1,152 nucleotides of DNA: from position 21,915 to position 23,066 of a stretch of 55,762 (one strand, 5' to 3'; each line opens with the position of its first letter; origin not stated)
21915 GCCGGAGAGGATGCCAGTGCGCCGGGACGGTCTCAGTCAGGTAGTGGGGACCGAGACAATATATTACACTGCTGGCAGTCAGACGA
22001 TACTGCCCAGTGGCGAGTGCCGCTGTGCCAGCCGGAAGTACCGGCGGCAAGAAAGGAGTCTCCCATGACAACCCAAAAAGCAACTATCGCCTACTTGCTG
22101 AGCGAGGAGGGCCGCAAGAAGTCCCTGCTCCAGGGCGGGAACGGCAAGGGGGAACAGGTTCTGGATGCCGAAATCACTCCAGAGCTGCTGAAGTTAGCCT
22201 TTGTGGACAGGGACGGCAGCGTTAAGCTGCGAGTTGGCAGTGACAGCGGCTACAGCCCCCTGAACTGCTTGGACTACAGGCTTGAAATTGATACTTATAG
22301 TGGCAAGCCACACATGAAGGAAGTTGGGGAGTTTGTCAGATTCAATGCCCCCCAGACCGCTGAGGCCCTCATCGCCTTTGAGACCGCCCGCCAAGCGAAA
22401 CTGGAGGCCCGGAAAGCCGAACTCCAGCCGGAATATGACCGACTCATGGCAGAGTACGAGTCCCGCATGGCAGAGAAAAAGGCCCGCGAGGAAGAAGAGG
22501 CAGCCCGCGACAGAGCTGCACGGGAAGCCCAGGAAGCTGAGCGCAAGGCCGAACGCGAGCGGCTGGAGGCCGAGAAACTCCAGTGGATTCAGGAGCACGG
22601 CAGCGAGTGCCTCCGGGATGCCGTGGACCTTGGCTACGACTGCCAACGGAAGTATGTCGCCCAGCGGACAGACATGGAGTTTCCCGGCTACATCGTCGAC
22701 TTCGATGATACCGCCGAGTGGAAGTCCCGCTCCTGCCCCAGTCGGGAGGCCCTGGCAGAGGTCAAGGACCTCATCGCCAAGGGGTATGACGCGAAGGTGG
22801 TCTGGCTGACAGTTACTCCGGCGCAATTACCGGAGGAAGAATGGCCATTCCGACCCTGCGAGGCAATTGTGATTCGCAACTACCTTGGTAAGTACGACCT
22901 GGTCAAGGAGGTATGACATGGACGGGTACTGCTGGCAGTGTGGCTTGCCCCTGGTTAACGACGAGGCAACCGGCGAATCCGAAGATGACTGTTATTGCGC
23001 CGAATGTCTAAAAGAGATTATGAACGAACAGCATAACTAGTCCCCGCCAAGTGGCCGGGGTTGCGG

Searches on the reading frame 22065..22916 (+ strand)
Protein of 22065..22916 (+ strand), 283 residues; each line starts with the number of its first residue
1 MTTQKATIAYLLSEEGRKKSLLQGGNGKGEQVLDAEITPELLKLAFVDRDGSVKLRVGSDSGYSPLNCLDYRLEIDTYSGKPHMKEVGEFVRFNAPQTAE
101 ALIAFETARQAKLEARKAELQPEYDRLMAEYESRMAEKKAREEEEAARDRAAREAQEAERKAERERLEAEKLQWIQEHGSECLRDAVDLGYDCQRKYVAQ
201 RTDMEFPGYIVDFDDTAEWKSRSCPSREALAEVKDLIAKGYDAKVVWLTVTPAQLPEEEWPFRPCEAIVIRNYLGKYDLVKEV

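Call 14: search_protein_families(library=pfam, proteins=[window:22065-22916:+], max_evalue=0.01)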
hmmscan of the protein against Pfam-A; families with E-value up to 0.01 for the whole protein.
window:22065-22916:+ (283 aa): 0 families

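Call 15: search_protein_families(library=phrogs, proteins=[window:22065-22916:+], max_evalue=0.001)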
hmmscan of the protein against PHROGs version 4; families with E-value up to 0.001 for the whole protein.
window:22065-22916:+ (283 aa): 0 families

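Call 19: find_homologous_proteins(query=window:22065-22913:+)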
Query window:22065-22913:+ (283 aa): 133 proteins with E <= 0.001 among 7891 candidates; the best 120 are listed.
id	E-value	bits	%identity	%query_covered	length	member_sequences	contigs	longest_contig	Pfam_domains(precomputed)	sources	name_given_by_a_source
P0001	7.8e-182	621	100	100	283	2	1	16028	-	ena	-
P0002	1.8e-109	384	65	100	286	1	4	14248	-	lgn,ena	-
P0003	8.5e-92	326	58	98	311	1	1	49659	-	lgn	-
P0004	4.4e-89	317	59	99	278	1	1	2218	-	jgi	jgi:hypothetical protein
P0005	5.8e-88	313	56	100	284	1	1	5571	-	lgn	-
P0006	1.1e-80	289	56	98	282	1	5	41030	-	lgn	-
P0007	5.9e-79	284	53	98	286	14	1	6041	-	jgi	jgi:hypothetical protein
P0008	1.9e-77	279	50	98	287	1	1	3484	-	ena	-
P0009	5.6e-76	274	52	98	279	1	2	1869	-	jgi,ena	-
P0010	2.8e-75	271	51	100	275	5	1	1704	-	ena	-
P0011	1.1e-74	270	52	98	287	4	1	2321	-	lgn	-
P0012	1.7e-73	266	52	100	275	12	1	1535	-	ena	-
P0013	7.5e-73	264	52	100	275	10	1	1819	-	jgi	jgi:hypothetical protein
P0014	1.1e-71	260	52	99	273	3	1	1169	-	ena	-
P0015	2.2e-71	259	51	100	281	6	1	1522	-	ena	-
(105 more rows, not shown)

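Call 20: find_related_loci(query=window:22065-22913:+, collection=viral_contigs, flank=4000)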
Query window:22065-22913:+ (283 aa) in viral_contigs; peptide patterns used: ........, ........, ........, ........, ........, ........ (x = any residue, [..] = any of these).
4 stretches matched a pattern, but none encodes a relative of the query by tblastn (E <= 1e-3).
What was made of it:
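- Tried and rejected: Single-sequence search of IMG/VR with p283: no relative (call 20).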

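Call 22: find_related_loci(query=A1, collection=genome_contigs, flank=5000)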
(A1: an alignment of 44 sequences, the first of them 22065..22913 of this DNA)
Query A1 (283 aa) in genome_contigs; peptide patterns used: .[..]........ (x = any residue, [..] = any of these).
11 stretches matched a pattern; 6 encode a relative of the query (tblastn E <= 1e-3); 6 distinct loci.
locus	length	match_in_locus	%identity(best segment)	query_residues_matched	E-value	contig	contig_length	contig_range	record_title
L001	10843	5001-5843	44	3-280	8e-65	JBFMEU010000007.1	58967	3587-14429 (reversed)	MAG: Bacillota bacterium isolate MAG253 MAG253_7, whole genome shotgun sequence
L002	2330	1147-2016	44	1-283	1e-63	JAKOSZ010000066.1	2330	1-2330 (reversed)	MAG: Bacillota bacterium isolate all_metabat.193_sub k201_407706, whole genome shotgun sequence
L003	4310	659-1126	51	123-281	8e-41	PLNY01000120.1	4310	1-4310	MAG: Anaerolineae bacterium isolate fen_1070 73.20120800_E1D.55_contig_36226, whole genome shotgun sequence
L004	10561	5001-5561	40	113-281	3e-36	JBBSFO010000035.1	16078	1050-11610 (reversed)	MAG: Thermomicrobiales bacterium isolate LS1_sbin.90 LS1_sbin.90_K_393645_L_16078_cov_12.9334, whole genome shotgun sequ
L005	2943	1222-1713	39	123-283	3e-33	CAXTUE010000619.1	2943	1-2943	MAG TPA_asm: uncultured Ktedonobacteraceae bacterium isolate public_SRR14721957_metawrap_bin.2 genome assembly, contig:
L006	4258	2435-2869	46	129-283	1e-24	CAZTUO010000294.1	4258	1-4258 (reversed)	MAG TPA_asm: uncultured Nitrospira sp. isolate binchicken_co30_85 genome assembly, contig: NODE_10720_length_4258_cov_4.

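Call 23: find_related_loci(query=A1, collection=viral_contigs, flank=5000)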
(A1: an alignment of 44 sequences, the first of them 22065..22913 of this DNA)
Query A1 (283 aa) in viral_contigs; peptide patterns used: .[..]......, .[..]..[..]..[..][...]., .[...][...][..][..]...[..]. (x = any residue, [..] = any of these).
119 stretches matched a pattern; 16 encode a relative of the query (tblastn E <= 1e-3); 16 distinct loci.
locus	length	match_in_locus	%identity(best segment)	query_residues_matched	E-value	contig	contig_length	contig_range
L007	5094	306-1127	53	1-283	4e-76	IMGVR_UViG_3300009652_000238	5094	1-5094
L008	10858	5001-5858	45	2-281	6e-67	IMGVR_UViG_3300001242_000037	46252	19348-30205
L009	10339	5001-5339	51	163-281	5e-33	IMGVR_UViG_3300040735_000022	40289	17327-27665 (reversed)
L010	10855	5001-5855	34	2-283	2e-38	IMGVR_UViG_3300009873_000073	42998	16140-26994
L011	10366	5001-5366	47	123-249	3e-29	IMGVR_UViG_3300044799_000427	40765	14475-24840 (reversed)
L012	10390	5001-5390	46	160-281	3e-27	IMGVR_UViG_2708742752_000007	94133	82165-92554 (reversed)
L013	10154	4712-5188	44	128-281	4e-26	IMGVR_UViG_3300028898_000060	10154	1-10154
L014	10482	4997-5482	41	123-281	2e-25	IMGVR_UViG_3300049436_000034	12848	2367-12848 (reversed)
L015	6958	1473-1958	41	123-281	2e-25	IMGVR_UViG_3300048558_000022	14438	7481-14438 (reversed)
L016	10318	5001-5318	50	174-282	2e-25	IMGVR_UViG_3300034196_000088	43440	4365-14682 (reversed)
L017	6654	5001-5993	27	7-277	6e-22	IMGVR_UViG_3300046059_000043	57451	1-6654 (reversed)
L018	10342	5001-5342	43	145-252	1e-21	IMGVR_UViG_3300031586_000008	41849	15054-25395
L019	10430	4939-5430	36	115-283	7e-19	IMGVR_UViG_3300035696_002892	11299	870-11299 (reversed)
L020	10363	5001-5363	36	167-283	1e-15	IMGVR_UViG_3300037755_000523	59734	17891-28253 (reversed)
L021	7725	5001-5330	31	167-279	6e-7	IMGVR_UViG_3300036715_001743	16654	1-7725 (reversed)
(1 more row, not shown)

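Call 24: find_related_loci(query=A1, collection=metagenome_contigs, flank=5000)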
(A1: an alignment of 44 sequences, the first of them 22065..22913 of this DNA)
Query A1 (283 aa) in metagenome_contigs; peptide patterns used: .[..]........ (x = any residue, [..] = any of these).
68 stretches matched a pattern; 59 encode a relative of the query (tblastn E <= 1e-3); 59 distinct loci.
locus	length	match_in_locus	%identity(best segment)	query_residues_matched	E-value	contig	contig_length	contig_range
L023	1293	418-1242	51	1-283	5e-84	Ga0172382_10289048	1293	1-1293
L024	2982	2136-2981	54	4-279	3e-78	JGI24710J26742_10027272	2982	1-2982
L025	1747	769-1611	52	1-283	2e-80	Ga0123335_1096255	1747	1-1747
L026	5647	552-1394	52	1-283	8e-77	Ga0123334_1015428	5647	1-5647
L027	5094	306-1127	53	1-283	6e-76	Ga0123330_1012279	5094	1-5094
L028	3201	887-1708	53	1-283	2e-76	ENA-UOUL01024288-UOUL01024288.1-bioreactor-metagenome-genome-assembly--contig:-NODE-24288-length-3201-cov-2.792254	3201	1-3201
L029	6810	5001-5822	53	1-283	6e-76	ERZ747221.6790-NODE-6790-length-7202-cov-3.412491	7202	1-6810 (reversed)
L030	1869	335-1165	52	4-281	5e-79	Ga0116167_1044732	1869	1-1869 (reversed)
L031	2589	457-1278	49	1-283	5e-74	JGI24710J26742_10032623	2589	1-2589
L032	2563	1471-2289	49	1-283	5e-74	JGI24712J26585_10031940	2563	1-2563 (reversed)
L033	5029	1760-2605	45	1-281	6e-70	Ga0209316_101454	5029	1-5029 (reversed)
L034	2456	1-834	51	13-282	1e-69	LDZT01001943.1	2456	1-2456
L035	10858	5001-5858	45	2-281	7e-67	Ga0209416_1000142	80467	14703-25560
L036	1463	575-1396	45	8-281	7e-67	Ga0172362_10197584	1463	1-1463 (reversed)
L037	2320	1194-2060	42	4-283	1e-63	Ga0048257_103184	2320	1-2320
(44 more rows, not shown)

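Call 28: find_encoding_contigs(protein=P0002, flank=4000, max_places=4)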
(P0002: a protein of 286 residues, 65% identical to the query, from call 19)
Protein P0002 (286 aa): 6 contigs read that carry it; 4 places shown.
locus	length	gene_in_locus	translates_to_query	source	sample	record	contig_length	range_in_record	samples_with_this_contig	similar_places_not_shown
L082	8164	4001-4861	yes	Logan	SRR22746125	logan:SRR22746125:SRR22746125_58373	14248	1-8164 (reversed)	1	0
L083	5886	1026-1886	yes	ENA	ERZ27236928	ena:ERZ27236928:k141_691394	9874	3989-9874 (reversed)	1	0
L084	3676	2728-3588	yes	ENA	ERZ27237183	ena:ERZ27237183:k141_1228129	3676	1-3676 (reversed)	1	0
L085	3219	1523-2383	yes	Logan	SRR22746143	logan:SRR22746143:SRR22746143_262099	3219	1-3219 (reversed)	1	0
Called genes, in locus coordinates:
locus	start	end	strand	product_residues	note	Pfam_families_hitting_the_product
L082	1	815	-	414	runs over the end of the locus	PF04466:Terminase_3, PF17288:Terminase_3C, PF17289:Terminase_6C (weak)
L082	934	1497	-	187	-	PF03592:Terminase_2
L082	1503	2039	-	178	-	-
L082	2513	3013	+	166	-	-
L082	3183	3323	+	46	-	-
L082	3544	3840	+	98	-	-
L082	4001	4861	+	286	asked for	-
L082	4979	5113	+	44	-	-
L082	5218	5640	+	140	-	-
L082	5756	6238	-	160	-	-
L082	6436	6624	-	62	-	-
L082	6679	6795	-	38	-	-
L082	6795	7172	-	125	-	-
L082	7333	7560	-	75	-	PF03819:MazG (weak)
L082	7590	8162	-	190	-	?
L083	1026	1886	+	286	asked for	-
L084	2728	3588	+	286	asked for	-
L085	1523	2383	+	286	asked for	-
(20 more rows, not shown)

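Call 29: find_encoding_contigs(protein=P0003, flank=4000, max_places=3)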
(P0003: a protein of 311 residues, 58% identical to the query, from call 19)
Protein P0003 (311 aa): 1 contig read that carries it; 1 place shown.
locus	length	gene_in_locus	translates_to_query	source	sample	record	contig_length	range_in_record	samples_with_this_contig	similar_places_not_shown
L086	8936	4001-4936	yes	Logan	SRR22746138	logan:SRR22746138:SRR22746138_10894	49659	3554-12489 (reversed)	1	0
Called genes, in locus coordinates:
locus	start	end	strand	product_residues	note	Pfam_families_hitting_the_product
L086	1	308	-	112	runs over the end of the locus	-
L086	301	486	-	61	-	-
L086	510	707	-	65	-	-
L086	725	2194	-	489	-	PF03237:Terminase_6N, PF04466:Terminase_3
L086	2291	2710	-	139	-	-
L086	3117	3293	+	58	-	-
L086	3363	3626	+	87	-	-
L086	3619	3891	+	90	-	-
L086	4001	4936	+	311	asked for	-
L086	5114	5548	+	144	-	-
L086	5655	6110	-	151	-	-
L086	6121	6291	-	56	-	-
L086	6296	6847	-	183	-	-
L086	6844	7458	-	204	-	-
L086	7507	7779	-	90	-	-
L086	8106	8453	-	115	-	PF05866:RusA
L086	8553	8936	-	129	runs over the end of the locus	PF24746:DUF7694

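Call 30: find_encoding_contigs(protein=P0006, flank=4000, max_places=4)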
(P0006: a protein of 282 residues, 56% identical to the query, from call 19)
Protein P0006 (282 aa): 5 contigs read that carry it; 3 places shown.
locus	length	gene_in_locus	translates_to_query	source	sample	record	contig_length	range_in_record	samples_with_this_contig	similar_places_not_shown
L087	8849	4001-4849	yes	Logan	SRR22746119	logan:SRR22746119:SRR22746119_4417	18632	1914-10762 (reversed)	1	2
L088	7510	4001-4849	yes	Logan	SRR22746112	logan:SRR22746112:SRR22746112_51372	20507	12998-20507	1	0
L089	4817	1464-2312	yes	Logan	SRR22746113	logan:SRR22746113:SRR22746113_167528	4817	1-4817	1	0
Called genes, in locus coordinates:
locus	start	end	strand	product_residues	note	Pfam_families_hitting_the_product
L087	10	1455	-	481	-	PF04466:Terminase_3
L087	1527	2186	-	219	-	PF10668:Phage_terminase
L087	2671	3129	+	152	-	-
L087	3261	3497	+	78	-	-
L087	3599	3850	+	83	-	-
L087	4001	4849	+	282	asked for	-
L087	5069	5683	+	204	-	-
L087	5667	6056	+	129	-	-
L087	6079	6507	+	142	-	-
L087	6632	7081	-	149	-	PF05263:DUF722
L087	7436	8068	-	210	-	PF16784:HNHc_6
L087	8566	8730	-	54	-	-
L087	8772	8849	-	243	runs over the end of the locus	-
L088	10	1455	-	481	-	PF04466:Terminase_3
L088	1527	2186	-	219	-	PF10668:Phage_terminase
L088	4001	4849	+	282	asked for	-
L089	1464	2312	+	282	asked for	-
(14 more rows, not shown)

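Call 43: find_encoding_contigs(protein=P0001, flank=3000, max_places=4)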
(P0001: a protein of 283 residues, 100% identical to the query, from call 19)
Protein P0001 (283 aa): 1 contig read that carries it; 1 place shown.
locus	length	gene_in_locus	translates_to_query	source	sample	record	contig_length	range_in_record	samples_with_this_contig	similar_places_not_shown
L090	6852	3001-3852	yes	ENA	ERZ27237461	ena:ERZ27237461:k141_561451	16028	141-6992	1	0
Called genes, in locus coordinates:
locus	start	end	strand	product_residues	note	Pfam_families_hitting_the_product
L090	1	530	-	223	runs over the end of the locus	?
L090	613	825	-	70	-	PF01381:HTH_3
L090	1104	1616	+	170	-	-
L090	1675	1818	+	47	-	PF01402:RHH_1 (weak)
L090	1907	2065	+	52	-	-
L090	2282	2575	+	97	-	-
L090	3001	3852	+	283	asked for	-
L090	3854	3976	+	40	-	-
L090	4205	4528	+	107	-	-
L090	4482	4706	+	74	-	-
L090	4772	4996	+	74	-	-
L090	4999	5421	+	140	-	-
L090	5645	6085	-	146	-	PF27781:Csf1 (weak)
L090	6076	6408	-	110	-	-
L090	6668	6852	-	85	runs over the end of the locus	-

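Call 44: find_encoding_contigs(protein=P0005, flank=3000, max_places=3)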
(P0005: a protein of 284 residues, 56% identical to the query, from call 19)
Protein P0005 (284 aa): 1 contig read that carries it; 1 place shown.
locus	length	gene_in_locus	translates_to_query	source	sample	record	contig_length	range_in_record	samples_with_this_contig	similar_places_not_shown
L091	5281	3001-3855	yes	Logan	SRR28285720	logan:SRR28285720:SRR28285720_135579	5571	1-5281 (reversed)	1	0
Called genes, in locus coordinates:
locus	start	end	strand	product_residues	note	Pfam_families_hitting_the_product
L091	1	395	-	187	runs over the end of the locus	PF03592:Terminase_2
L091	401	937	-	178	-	-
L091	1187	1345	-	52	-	-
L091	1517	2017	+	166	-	-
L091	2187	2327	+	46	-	-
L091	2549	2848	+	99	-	-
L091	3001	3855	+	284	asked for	-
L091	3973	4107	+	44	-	-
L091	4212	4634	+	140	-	-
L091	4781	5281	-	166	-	?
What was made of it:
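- On oriT / clt / single-strand origin / Frpo: The cassette lies next to terminase genes in L082, L086, L087 and L091 (calls 28-30, 44).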

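Call 45: find_encoding_contigs(protein=P0004, flank=3000, max_places=3)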
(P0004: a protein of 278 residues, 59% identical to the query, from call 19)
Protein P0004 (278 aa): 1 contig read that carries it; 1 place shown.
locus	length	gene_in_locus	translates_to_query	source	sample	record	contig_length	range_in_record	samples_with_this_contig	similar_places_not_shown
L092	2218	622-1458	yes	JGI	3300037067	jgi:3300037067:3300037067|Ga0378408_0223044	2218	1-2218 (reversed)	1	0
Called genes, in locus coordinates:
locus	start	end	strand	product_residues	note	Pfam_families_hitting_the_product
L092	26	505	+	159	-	-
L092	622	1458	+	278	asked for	-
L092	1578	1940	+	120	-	-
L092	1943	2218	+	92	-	?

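Call 49: search_solved_structures(query=A1, max_evalue=10)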
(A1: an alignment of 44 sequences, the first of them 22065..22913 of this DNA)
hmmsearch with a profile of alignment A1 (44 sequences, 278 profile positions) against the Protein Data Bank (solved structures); distinct sequences matched with E-value up to 10: 4.
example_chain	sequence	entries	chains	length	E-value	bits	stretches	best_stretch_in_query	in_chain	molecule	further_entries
9rqu_AAA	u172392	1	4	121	0.13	15.1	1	80-153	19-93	REM1.1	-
11iq_24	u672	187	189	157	1.5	11.6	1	70-152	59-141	Large ribosomal subunit protein eL24 | eL24 | 60S ribosomal protein L24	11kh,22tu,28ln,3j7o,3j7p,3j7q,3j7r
6uz7_AW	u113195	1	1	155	2.2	11.1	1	103-177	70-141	60S ribosomal protein L24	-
7oya_W1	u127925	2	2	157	4.8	10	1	71-155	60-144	60S ribosomal protein L24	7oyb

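Call 61: predict_structure(alignment_id=A1)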
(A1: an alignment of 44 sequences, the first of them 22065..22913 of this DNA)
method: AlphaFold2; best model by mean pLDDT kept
length: 283 residues; sequences in the alignment: 44
mean_pLDDT: 96.5   pTM: 0.72
mean pLDDT of the five models: 96.5, 96.4, 96.2, 94.7, 93.3
residues with pLDDT >= 90: 270; 70-90: 12; 50-70: 1; < 50: 0
segments of 3 or more residues with pLDDT < 50: none
pLDDT, mean of each block of 10 residues (from residue 1): 89 98 97 97 97 96 92 98 96 98 98 98 99 98 98 98 95 98 98 97 97 97 96 98 98 88 96 96 97
secondary structure, 60 per line:
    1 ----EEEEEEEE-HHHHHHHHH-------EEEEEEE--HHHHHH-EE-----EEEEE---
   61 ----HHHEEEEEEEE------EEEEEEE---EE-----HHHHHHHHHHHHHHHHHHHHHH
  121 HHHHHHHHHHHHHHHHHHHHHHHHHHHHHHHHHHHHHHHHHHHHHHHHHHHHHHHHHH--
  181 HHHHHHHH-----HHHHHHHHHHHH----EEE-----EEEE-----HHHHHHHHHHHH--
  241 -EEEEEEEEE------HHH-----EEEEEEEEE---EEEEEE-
elements in order: E5-12 H14-22 E30-36 H39-44 E53-57 E68-75 E82-88 H99-178 H181-188 H194-205 E210-212 E218-221 H227-238 E242-250 E265-273 E277-282
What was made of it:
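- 22065..22916 (+): 283-aa gene (p283): an N-terminal beta-rich domain, an 80-residue helix (99-178) and a conserved C-terminal alpha/beta domain. It is the candidate trans-acting partner of the hairpins. AF2 pLDDT 96.5 (call 61).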

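Call 64: fold_search(model_id=the predicted structure, library=pdb)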
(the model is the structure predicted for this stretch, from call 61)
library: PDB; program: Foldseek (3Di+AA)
matches with E <= 10: 55; with E <= 0.001: 0
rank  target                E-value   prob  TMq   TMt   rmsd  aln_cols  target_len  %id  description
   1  3te8_B                2.2e-01  0.54  0.20  0.36   9.5       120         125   14  Crystal structure of risS periplasmic domain at low pH dimer with N-termini ordered (released 2011-08-24)
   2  4ywz_A                2.9e-01  0.11  0.12  0.18  13.2       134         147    7  Crystal structure of the extracellular receptor domain of the essential sensor kinase WalK from Staphylococcus aureus (released 2016-03-30)
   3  3lr3                  3.5e-01  0.41  0.19  0.38   9.5       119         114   14  Periplasmic domain of the risS sensor protein from Burkholderia pesuromallei, low pH native structure (released 2010-06-16)
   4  3lr5_B                4.1e-01  0.35  0.19  0.35   9.3       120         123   16  Periplasmic domain of the risS sensor protein from Burkholderia pseudomallei, iodide phased at neutral pH (released 2010-06-16)
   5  3lr5_A                4.7e-01  0.41  0.19  0.36   6.8       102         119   16  Periplasmic domain of the risS sensor protein from Burkholderia pseudomallei, iodide phased at neutral pH (released 2010-06-16)
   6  3lr4                  4.7e-01  0.35  0.20  0.41   9.9       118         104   15  Periplasmic domain of the risS sensor protein from Burkholderia pseudomallei, barium phased at low pH (released 2010-06-16)
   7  7dud_A                4.7e-01  0.08  0.12  0.18  13.4       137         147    8  Crystal Structure of erWalK (released 2022-01-19)
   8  6zd1                  7.9e-01  0.01  0.08  0.05  33.6       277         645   11  Structure of apo telomerase from Candida Tropicalis (released 2021-04-28)
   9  6ty0_B                1.5e+00  0.08  0.11  0.24  11.8        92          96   11  NT PART CRYSTAL STRUCTURE OF THE RYMV-ENCODED VIRAL RNA SILENCING SUPPRESSOR P1 (released 2021-01-27)
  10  7vpx_B                1.6e+00  0.06  0.11  0.19  24.0       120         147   16  The cryo-EM structure of the human pre-A complex (released 2023-05-03)
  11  5vku_B                2.3e+00  0.05  0.13  0.04  12.5       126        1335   16  An atomic structure of the human cytomegalovirus (HCMV) capsid with its securing layer of pp150 tegument protein (released 2017-06-28)
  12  3zqj_D                3.1e+00  0.03  0.09  0.04  14.0        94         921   16  Mycobacterium tuberculosis UvrA (released 2011-06-22)
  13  7ytd_J                3.1e+00  0.01  0.07  0.12  13.1        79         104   15  Cryo-EM structure of four human FcmR bound to IgM-Fc/J (released 2023-02-01)
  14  7ttz_C                3.3e+00  0.04  0.11  0.15  10.3        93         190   14  Heterodimeric IgA Fc in complex with Staphylococcus aureus protein SSL7 (released 2023-02-01)
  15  6y2s_B                3.3e+00  0.02  0.08  0.07  13.8       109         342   10  Escherichia coli R318A RnlA endoribonuclease (single alanine mutant of RnlA) (released 2021-03-31)
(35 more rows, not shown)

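Call 65: fold_search(model_id=the predicted structure, library=viral)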
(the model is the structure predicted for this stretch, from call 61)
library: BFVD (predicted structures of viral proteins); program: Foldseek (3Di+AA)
matches with E <= 10: 144; with E <= 0.001: 0
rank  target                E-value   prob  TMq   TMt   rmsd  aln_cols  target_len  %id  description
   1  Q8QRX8                2.4e-01  0.10  0.10  0.16  13.1       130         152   13  Chemokine vCXCL2 [Panine betaherpesvirus 2]
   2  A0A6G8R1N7            3.4e-01  0.06  0.12  0.14  23.2       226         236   14  (no name in the UniProt tables at hand)
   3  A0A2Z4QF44            5.2e-01  0.07  0.09  0.13  17.4       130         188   12  Uncharacterized protein [Erwinia phage vB_EamM_Alexandra]
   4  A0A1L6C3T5            7.8e-01  0.08  0.09  0.24  14.2        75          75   16  (no name in the UniProt tables at hand)
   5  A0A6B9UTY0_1          1.1e+00  0.06  0.08  0.03  16.4        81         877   20  (no name in the UniProt tables at hand)
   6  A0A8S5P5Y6            1.3e+00  0.13  0.13  0.30  12.4        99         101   17  Uncharacterized protein [Siphoviridae sp. ctmYS12]
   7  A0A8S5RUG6            1.3e+00  0.04  0.08  0.11  17.9        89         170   16  (no name in the UniProt tables at hand)
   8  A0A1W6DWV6            1.5e+00  0.03  0.08  0.12  14.3       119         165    7  (no name in the UniProt tables at hand)
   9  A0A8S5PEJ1            1.7e+00  0.05  0.17  0.20  17.2       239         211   10  DNA repair protein [Siphoviridae sp. cthL03]
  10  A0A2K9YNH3            1.7e+00  0.05  0.11  0.06  15.2       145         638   11  (no name in the UniProt tables at hand)
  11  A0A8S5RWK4            1.8e+00  0.02  0.09  0.12  12.1       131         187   13  Uncharacterized protein [Siphoviridae sp. ctHip2]
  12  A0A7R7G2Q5            1.9e+00  0.06  0.10  0.25  11.4        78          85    8  (no name in the UniProt tables at hand)
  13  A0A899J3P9            2.0e+00  0.09  0.13  0.25  18.5       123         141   18  (no name in the UniProt tables at hand)
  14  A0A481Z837            2.1e+00  0.14  0.12  0.19  13.9        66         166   17  HIN-200/IF120x domain protein [Pithovirus LCPAC304]
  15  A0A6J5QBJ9            2.1e+00  0.11  0.12  0.33  15.1        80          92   12  Uncharacterized protein [uncultured Caudovirales phage]
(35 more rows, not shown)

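Call 67: search_protein_families(library=padloc, proteins=[window:22065-22916:+], max_evalue=0.01)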
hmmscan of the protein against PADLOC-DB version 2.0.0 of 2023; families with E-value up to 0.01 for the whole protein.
window:22065-22916:+ (283 aa): 0 families

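Call 68: search_protein_families(library=ncbifam, proteins=[window:22065-22916:+], max_evalue=0.01)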
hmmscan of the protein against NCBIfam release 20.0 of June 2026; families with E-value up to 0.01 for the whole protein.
window:22065-22916:+ (283 aa): 0 families

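Call 93: search_protein_families(library=pfam, alignment_id=A1, max_evalue=0.1)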
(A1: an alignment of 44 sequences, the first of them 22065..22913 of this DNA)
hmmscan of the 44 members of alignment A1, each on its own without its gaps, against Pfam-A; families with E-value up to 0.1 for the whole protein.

A. member 1, window:22065-22913:+ (283 aa): 2 families
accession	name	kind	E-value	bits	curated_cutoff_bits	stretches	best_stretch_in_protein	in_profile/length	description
PF03938.19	OmpH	-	0.036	14.7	32.4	1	100-177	22-98/141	Outer membrane protein (OmpH-like)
PF11067.13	DUF2868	-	0.085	12.8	26.8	0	112-259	141-268/315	Protein of unknown function (DUF2868)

B. families by the number of members that match (of 44 scanned): 30 families (the first 25 are shown)
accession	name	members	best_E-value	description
PF11067.13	DUF2868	3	0.024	Protein of unknown function (DUF2868)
PF00972.25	Flavi_NS5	2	0.006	Flavivirus RNA-directed RNA polymerase, fingers and palm domains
PF11600.14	CAF1A_acidic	1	0.001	Chromatin assembly factor 1 complex p150 subunit, acidic region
PF16034.10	JAKMIP_CC3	1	0.0012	JAKMIP CC3 domain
PF11740.13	KfrA_N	1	0.0053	Plasmid replication region DNA-binding N-term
PF09831.14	DUF2058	1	0.0089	Uncharacterized protein conserved in bacteria (DUF2058)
PF11303.13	DUF3105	1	0.014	Protein of unknown function (DUF3105)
PF18035.6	Bap31_Bap29_C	1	0.015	Bap31/Bap29 cytoplasmic coiled-coil domain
PF20089.4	DUF6481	1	0.015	Family of unknown function (DUF6481)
PF01516.21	Orbi_VP6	1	0.016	Orbivirus helicase VP6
PF22924.1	ACOX_C_alpha1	1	0.016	Acyl-CoA oxidase, C-alpha1 domain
PF03763.18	Remorin_C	1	0.019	Remorin, C-terminal region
PF00264.25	Tyrosinase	1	0.019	Common central domain of tyrosinase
PF10147.14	CR6_interact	1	0.019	Growth arrest and DNA-damage-inducible proteins-interacting protein 1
PF22435.1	MRM3-like_sub_bind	1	0.025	MRM3-like substrate binding domain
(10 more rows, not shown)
